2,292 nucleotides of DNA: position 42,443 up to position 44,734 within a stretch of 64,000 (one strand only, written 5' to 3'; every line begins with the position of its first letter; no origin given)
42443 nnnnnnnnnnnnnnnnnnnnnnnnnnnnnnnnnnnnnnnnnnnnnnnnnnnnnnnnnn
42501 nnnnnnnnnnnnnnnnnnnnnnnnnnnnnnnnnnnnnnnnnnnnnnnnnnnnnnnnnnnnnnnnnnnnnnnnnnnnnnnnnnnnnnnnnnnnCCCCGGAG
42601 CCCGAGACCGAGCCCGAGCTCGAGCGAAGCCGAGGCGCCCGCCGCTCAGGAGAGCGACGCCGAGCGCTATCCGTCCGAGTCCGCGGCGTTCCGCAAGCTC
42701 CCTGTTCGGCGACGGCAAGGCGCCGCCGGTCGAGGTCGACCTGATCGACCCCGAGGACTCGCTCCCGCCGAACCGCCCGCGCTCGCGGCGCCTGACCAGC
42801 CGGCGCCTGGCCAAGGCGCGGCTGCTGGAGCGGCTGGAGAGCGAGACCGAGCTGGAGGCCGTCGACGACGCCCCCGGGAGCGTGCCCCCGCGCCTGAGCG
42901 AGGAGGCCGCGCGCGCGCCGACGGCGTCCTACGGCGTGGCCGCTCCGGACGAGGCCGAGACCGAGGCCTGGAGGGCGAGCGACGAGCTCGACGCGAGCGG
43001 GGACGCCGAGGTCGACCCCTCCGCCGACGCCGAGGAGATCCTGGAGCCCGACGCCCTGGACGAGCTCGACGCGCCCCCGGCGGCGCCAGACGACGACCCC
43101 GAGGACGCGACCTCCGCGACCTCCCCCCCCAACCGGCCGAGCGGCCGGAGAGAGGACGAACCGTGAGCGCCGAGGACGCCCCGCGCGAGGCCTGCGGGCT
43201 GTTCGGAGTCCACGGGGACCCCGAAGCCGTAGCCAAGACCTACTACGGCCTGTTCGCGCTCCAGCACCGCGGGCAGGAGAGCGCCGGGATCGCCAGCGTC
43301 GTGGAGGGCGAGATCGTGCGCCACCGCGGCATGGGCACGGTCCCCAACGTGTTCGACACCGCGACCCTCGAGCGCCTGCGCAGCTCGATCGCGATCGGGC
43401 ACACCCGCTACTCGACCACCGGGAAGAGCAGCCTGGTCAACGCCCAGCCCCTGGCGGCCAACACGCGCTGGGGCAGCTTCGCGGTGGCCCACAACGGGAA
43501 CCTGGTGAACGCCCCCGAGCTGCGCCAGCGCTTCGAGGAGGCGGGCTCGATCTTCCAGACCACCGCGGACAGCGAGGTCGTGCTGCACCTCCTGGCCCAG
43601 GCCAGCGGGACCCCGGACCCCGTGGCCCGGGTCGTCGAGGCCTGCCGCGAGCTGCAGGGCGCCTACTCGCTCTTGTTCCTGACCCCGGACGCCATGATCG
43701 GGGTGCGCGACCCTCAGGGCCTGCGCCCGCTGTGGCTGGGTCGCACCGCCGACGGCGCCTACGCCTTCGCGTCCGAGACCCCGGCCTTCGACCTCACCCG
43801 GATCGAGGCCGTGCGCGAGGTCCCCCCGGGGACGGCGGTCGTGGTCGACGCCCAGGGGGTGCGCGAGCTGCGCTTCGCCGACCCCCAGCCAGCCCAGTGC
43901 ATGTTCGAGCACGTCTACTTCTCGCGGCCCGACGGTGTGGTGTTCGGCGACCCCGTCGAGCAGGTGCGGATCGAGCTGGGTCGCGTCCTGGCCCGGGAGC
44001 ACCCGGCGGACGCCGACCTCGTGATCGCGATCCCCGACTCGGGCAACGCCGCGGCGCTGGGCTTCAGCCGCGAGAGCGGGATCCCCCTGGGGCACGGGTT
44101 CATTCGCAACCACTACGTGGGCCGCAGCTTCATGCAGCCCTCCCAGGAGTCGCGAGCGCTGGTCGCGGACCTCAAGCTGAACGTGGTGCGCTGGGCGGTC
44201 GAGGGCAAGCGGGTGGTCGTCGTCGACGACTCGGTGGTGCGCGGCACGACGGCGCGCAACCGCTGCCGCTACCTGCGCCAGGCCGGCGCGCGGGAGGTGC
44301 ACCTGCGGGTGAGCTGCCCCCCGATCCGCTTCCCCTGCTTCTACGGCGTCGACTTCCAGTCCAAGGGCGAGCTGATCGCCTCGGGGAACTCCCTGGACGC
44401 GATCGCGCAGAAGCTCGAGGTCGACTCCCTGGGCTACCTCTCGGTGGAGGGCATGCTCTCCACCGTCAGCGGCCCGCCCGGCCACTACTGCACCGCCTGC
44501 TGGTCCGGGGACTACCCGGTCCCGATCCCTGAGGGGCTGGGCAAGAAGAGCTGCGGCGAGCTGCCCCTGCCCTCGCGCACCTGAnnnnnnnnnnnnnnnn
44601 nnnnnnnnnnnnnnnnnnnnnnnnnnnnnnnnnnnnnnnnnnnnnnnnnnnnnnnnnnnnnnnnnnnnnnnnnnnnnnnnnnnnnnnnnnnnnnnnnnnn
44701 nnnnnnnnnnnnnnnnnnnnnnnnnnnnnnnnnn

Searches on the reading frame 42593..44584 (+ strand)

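Call 43: search_protein_families(library=pfam, proteins=[window:42593-44584:+], max_evalue=0.0001)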
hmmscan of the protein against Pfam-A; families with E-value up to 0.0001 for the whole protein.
window:42593-44584:+ (663 aa): 4 families
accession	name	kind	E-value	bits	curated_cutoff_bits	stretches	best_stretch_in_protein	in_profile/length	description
PF13537.11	GATase_7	-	6.4e-19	68.6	25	1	281-399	10-121/123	Glutamine amidotransferase domain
PF13522.11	GATase_6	-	5.5e-18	65.7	27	1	263-395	9-130/130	Glutamine amidotransferase domain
PF13230.11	GATase_4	-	8.9e-06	25.3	23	1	262-331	69-134/272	Glutamine amidotransferases class-II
PF00156.33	Pribosyltran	-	0.0001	22.1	26.3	0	536-575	85-124/158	Phosphoribosyl transferase domain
